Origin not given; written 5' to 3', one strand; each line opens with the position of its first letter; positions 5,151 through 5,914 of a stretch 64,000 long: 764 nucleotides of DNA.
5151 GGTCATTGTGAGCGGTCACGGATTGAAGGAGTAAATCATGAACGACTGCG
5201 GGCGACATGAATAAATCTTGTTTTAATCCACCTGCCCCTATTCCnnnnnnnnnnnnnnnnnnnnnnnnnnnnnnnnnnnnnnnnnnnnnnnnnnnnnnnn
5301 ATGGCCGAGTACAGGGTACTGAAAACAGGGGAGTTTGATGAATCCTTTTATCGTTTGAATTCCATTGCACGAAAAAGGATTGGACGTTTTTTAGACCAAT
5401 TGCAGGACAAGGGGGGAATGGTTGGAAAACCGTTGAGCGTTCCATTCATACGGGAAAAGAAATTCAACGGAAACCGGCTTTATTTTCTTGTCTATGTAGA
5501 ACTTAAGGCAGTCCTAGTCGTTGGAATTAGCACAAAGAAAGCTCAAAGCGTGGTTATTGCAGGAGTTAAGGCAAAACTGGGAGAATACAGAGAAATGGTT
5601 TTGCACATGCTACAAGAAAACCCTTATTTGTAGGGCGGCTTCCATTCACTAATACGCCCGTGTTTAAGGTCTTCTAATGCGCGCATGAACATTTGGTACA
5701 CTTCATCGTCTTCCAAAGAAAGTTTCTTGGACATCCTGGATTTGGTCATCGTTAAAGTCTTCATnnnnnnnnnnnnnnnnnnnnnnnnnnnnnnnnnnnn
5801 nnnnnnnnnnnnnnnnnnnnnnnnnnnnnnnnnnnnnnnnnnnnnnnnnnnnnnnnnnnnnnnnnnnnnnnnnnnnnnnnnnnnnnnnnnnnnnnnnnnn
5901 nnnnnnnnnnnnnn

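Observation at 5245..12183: Two diverged copies of a RelE-like gene, each with a convergent, 3-prime-overlapping 46-codon partner gene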

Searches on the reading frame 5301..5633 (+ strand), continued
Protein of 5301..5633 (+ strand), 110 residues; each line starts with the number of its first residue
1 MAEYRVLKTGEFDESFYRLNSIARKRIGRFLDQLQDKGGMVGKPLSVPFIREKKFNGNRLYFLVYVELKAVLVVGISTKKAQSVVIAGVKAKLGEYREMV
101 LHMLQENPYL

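Call 85: search_protein_families(library=pfam, proteins=[L011:733-876:-, L022:2829-2969:-, L005:2827-2967:-, L090:2809-2940:-, L085:2809-2943:-, L070:2797-2931:-, P0220, L007:2822-3031:-], max_evalue=0.1)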
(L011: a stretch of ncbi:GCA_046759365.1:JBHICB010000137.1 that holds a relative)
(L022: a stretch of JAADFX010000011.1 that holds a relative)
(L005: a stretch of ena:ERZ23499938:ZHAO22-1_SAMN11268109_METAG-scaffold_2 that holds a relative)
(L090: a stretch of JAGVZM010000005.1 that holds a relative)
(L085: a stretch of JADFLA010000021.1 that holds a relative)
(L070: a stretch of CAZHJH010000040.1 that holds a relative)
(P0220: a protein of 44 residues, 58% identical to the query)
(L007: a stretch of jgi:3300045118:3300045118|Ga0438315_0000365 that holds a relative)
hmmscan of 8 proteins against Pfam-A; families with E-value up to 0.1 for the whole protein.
L011:733-876:- (47 aa): 8 families
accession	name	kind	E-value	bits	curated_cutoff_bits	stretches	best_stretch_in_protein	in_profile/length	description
PF10884.14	DUF2683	-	0.001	19.7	27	1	10-42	27-58/66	Protein of unknown function (DUF2683)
PF04691.17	ApoC-I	-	0.037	14.3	28.3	1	15-41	13-39/61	Apolipoprotein C-I (ApoC-1)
PF10055.14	DUF2292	-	0.042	13.9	22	1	25-41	2-18/37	Uncharacterized small protein (DUF2292)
PF01402.27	RHH_1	-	0.058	13.8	20.5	0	3-19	3-19/39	Ribbon-helix-helix protein, copG family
PF04316.19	FlgM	-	0.06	14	25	1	11-34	16-39/55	Anti-sigma-28 factor, FlgM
PF25708.1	Phage_T7_Gp5_9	-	0.071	13.5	24.5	1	1-16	1-17/46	Phage T7 gp5.9 RecBCD inhibitor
PF18879.6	EspA_EspE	-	0.072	13.9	27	1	10-39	50-79/84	EspA/EspE family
PF07710.16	P53_tetramer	-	0.083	12.7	20.7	0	9-19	20-30/42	P53 tetramerisation motif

L022:2829-2969:- (46 aa): 2 families
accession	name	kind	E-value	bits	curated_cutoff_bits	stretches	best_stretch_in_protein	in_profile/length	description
PF25708.1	Phage_T7_Gp5_9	-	0.0011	19.3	24.5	1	2-19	2-20/46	Phage T7 gp5.9 RecBCD inhibitor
PF10884.14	DUF2683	-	0.0056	17.3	27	1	8-42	25-58/66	Protein of unknown function (DUF2683)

L005:2827-2967:- (46 aa): 2 families
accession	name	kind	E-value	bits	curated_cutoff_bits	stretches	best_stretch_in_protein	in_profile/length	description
PF25708.1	Phage_T7_Gp5_9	-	0.021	15.2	24.5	1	4-20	4-20/46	Phage T7 gp5.9 RecBCD inhibitor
PF10884.14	DUF2683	-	0.031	15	27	1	11-42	27-57/66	Protein of unknown function (DUF2683)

L090:2809-2940:- (43 aa): 2 families
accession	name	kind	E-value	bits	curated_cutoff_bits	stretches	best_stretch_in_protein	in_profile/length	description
PF11969.13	DcpS_C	-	0.022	15.7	24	1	4-41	38-75/114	Scavenger mRNA decapping enzyme C-term binding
PF25708.1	Phage_T7_Gp5_9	-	0.029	14.7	24.5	1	2-16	2-17/46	Phage T7 gp5.9 RecBCD inhibitor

L085:2809-2943:- (44 aa): 1 family
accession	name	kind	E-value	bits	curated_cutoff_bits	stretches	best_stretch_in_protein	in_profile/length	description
PF25708.1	Phage_T7_Gp5_9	-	0.0011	19.3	24.5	1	3-20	2-20/46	Phage T7 gp5.9 RecBCD inhibitor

L070:2797-2931:- (44 aa): 1 family
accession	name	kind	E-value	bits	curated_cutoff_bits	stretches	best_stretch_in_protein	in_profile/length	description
PF25708.1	Phage_T7_Gp5_9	-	0.012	16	24.5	1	2-16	2-17/46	Phage T7 gp5.9 RecBCD inhibitor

P0220 (44 aa): 3 families
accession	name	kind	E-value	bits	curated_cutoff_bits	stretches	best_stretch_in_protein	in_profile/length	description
PF10884.14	DUF2683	-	1.3e-05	25.8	27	1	10-40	30-56/66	Protein of unknown function (DUF2683)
PF25708.1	Phage_T7_Gp5_9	-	0.0057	17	24.5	1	2-19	2-20/46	Phage T7 gp5.9 RecBCD inhibitor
PF10819.13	DUF2564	-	0.085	13.7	26.3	1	7-37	41-72/79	Protein of unknown function (DUF2564)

L007:2822-3031:- (69 aa): 2 families
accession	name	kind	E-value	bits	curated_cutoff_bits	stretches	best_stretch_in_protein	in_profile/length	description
PF04014.23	MazE_antitoxin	-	8.5e-05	22.9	24.7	1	4-46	2-45/48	Antidote-toxin recognition MazE, bacterial antitoxin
PF03152.21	UFD1_N1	-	0.021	14.8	29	1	8-36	67-95/97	Ubiquitin fusion degradation protein UFD1, N-terminal subdomain 1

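Call 86: search_protein_families(library=padloc, proteins=[window:5301-5633:+, L007:2822-3031:-], max_evalue=0.1)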
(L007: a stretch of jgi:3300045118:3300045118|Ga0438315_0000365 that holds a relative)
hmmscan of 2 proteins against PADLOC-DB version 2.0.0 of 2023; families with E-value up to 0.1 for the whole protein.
window:5301-5633:+ (110 aa): 0 families

L007:2822-3031:- (69 aa): 1 family
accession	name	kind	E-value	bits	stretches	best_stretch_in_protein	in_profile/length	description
PDLC03993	PD-Lambda-5_A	-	0.0025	15.8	1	29-68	81-120/169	-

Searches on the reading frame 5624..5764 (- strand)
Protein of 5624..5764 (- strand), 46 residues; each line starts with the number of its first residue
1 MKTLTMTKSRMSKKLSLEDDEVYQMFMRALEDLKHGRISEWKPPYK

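Call 4: search_protein_families(library=pfam, proteins=[window:5624-5764:-], max_evalue=1)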
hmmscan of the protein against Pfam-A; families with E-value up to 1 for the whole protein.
window:5624-5764:- (46 aa): 1 family
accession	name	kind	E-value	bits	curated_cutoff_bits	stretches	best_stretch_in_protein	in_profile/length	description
PF02120.21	Flg_hook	-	0.088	13.1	29.8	1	3-34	30-61/85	Flagellar hook-length control protein FliK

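Call 5: search_protein_families(library=ncbifam, proteins=[window:5624-5764:-], max_evalue=1)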
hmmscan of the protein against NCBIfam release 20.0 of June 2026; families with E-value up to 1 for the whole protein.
window:5624-5764:- (46 aa): 2 families
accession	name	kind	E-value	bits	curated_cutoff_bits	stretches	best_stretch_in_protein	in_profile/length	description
TIGR04398.1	SLAP_DUP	domain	0.092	12.8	28.5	1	9-39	6-36/125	SLAP domain-containing protein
NF009883.0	PRK13341.1-4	equivalog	0.16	9.8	668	1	6-36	160-190/729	AAA family ATPase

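Call 40: search_solved_structures(query=A2, max_evalue=10, show_alignments=4)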
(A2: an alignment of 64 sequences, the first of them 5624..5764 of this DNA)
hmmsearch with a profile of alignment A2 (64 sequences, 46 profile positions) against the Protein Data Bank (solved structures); distinct sequences matched with E-value up to 10: 14.
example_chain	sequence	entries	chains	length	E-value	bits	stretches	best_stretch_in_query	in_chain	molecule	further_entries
4tql_A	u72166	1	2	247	0.065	16.5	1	7-37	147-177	Three helix bundle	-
8qac_B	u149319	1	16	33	0.5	13.7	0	25-38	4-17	antiparallel 8-helix bundle-GLIA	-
7a1t_A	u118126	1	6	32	0.57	13.5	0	25-38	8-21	CC-Type2-(GgLaId)4-W19BrPhe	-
3p4x_A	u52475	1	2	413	0.78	13.1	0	8-41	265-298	reverse gyrase helicase-like domain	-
3oiy_A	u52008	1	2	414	0.79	13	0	8-41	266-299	reverse gyrase helicase domain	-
3p4y_A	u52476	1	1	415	0.8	13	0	8-41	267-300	reverse gyrase helicase domain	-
4u1a_A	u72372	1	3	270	0.95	12.8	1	12-34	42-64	Enoyl-CoA delta isomerase 2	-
4u19_A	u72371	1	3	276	0.99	12.7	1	12-34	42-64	Enoyl-CoA delta isomerase 2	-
4u18_A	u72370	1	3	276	0.99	12.7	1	12-34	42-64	Enoyl-CoA delta isomerase 2, mitochondrial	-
2f6q_A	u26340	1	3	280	1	12.7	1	12-34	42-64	Peroxisomal 3,2-trans-enoyl-CoA isomerase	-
7bim_A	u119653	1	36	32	1.1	12.6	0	26-38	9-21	Nonameric de novo coiled coil CC-Type2-(GgLaId)4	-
9wqz_A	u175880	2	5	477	6.4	10.1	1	17-41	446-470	Alanine/serine racemase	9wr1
9dbd_A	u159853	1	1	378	9.6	9.6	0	22-43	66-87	Tet4 Variant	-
9dbf_A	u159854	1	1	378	9.6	9.6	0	22-43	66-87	Tet4 Variant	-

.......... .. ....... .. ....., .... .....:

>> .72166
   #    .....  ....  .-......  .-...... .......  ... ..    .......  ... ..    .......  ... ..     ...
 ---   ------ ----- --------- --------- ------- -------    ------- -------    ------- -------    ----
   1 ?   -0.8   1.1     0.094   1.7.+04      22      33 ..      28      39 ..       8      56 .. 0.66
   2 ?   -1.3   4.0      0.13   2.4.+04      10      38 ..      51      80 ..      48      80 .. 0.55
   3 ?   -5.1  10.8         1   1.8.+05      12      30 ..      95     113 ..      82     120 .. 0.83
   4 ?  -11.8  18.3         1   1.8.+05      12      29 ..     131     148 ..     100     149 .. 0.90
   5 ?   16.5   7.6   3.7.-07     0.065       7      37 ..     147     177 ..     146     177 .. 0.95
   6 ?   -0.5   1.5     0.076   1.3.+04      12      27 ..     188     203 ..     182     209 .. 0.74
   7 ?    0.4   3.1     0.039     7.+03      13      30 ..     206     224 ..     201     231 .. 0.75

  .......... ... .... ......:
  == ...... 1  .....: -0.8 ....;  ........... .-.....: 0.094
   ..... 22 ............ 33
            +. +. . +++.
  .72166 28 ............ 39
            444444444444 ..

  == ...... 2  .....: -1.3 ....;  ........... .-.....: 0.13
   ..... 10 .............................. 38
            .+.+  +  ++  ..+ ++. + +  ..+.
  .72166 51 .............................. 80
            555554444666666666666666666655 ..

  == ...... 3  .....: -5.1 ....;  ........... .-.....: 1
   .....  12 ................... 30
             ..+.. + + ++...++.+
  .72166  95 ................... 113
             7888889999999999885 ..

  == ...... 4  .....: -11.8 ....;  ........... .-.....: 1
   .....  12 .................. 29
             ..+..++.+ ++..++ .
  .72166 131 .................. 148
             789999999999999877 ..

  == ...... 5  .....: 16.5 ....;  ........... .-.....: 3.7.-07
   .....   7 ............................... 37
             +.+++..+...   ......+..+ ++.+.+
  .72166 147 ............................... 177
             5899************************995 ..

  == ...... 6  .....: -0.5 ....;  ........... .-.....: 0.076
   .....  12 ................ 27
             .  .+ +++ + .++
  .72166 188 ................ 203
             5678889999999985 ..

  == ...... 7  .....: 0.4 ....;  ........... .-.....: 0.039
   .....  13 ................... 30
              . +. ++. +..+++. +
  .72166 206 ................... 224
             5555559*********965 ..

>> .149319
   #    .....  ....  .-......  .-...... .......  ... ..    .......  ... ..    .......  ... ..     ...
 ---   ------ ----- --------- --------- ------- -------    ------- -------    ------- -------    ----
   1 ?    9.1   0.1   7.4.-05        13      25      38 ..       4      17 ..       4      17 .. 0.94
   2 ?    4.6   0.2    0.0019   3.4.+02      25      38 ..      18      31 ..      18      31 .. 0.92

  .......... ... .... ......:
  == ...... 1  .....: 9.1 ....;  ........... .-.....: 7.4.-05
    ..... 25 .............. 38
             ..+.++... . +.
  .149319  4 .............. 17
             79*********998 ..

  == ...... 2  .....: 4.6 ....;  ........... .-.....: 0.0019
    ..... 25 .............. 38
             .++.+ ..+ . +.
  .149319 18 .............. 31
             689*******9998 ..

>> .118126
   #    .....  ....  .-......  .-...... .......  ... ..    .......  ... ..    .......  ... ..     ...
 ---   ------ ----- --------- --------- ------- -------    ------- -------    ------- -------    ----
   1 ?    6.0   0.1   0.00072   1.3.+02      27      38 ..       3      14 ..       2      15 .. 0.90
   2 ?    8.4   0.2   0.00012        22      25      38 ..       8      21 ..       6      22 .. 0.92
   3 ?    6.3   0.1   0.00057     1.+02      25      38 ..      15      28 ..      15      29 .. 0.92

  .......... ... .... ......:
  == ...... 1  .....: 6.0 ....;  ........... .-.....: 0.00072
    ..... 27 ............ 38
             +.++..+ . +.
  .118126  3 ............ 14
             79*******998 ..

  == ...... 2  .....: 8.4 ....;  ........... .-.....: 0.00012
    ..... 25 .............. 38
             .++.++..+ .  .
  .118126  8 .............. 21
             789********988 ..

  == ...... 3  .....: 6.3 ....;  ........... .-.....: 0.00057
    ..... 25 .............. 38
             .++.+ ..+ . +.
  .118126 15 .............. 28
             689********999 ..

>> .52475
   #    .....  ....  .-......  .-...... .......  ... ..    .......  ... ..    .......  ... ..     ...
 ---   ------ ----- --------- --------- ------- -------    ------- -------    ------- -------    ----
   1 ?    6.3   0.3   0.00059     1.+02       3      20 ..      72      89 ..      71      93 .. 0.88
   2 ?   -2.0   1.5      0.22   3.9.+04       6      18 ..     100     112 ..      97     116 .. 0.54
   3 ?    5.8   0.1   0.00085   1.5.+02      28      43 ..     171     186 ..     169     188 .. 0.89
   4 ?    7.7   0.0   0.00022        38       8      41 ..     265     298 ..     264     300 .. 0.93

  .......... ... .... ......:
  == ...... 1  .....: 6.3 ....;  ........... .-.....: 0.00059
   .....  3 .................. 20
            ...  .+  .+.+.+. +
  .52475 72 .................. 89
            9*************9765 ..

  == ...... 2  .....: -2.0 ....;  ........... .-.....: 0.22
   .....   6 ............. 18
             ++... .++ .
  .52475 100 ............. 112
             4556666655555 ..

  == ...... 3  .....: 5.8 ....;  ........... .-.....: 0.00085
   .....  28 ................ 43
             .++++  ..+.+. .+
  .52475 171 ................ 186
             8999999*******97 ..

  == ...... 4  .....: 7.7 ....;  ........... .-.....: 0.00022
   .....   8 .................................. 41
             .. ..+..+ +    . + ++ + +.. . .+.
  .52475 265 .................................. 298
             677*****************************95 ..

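Call 41: search_protein_families(library=pfam, alignment_id=A2, max_evalue=1)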
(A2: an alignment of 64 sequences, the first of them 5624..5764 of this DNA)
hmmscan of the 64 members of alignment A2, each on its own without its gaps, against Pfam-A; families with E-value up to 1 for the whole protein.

A. member 1, window:5624-5764:- (46 aa): 1 family
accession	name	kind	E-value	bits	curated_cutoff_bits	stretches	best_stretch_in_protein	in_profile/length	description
PF02120.21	Flg_hook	-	0.088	13.1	29.8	1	3-34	30-61/85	Flagellar hook-length control protein FliK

B. families by the number of members that match (of 64 scanned): 42 families (the first 25 are shown)
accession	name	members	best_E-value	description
PF25708.1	Phage_T7_Gp5_9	39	0.0011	Phage T7 gp5.9 RecBCD inhibitor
PF10884.14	DUF2683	19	0.00057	Protein of unknown function (DUF2683)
PF11969.13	DcpS_C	5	0.022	Scavenger mRNA decapping enzyme C-term binding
PF18879.6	EspA_EspE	4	0.023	EspA/EspE family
PF04316.19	FlgM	4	0.04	Anti-sigma-28 factor, FlgM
PF10869.13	DUF2666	2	0.003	Domain of unknown function (DUF2666)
PF18822.6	CdvA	2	0.011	CdvA-like coiled-coil domain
PF04691.17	ApoC-I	2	0.037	Apolipoprotein C-I (ApoC-1)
PF10055.14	DUF2292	2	0.042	Uncharacterized small protein (DUF2292)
PF20203.3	DUF6565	2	0.062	Domain of unknown function (DUF6565)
PF05595.16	DUF771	2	0.063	Domain of unknown function (DUF771)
PF16725.10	Nucleolin_bd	2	0.083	Nucleolin binding domain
PF05701.16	WEMBL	1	0.00075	Weak chloroplast movement under blue light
PF19330.4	DNER_C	1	0.0015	Delta and Notch-like EGF-related receptor C-terminus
PF07966.17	A1_Propeptide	1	0.0081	A1 Propeptide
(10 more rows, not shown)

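Call 56: predict_structure(alignment_id=A2)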
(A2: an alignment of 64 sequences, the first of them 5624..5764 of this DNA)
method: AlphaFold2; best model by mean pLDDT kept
length: 46 residues; sequences in the alignment: 64
mean_pLDDT: 78.6   pTM: 0.43
mean pLDDT of the five models: 78.6, 78.4, 78.0, 75.2, 73.1
residues with pLDDT >= 90: 17; 70-90: 13; 50-70: 15; < 50: 1
segments of 3 or more residues with pLDDT < 50: none
pLDDT, mean of each block of 10 residues (from residue 1): 57 70 94 92 81
secondary structure, 60 per line:
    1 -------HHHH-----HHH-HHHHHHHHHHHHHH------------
elements in order: H8-11 H21-34

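Call 86: search_protein_families(library=padloc, proteins=[window:5624-5764:-], max_evalue=0.1)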
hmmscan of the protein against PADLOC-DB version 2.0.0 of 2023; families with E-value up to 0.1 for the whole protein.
window:5624-5764:- (46 aa): 0 families
